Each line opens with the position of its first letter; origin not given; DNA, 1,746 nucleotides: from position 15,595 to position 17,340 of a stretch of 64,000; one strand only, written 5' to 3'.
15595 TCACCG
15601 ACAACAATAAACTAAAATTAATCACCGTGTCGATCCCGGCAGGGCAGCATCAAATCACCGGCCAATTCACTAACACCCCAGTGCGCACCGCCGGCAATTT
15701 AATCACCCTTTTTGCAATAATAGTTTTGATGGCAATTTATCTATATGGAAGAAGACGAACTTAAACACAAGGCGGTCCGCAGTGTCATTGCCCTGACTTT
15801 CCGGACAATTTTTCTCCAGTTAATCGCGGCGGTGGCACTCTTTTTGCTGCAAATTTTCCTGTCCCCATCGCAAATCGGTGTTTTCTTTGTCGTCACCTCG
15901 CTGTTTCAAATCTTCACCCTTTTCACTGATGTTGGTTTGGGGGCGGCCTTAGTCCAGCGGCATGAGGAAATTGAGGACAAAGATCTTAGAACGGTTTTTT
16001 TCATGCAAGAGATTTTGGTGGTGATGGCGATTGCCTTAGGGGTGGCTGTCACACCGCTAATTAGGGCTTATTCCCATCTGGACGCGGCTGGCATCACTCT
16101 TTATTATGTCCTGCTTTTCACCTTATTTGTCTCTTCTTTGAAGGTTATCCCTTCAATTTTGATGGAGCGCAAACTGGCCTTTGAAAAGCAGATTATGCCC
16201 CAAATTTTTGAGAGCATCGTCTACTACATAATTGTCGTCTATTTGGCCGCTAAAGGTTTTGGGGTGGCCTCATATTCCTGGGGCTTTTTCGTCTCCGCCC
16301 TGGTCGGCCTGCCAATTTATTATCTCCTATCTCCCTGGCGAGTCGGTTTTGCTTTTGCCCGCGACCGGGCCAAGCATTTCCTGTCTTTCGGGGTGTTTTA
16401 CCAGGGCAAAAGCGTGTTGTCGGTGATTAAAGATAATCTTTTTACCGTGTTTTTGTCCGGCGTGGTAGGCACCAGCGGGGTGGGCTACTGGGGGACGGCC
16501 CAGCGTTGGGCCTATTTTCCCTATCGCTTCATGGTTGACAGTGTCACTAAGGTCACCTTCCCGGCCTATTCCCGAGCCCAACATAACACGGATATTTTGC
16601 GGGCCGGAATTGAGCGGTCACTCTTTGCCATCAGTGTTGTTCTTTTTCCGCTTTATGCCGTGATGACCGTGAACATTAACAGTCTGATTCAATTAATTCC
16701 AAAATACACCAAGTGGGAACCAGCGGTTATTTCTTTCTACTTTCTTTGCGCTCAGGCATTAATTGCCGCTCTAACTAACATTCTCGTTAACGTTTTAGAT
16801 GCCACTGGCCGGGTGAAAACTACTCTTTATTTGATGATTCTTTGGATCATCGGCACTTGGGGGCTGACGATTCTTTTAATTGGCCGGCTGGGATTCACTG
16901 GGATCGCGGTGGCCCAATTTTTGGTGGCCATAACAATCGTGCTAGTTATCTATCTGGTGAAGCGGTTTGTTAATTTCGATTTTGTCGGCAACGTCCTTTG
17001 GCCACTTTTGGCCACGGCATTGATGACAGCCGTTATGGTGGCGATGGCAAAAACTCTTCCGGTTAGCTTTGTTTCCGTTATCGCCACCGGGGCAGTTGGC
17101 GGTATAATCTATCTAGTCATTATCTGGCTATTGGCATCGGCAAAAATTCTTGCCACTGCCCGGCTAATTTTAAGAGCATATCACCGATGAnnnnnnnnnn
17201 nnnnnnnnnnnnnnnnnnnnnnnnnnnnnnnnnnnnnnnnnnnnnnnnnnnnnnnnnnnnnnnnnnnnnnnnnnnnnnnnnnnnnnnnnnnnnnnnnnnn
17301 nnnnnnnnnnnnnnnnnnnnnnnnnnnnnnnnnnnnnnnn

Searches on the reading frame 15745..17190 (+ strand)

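Call 48: search_protein_families(library=pfam, max_evalue=0.001, proteins=[window:15745-17190:+])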
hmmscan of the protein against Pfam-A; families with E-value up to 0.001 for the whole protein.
window:15745-17190:+ (481 aa): 3 families
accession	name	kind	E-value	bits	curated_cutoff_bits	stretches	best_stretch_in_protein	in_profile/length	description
PF13440.11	Polysacc_synt_3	-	5.4e-42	144.5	23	1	38-318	5-283/293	Polysaccharide biosynthesis protein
PF01943.22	Polysacc_synt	-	2.3e-24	86.7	28.2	1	11-278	2-273/274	Polysaccharide biosynthesis protein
PF03023.19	MurJ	-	7e-05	22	27.4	1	84-435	53-429/451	Lipid II flippase MurJ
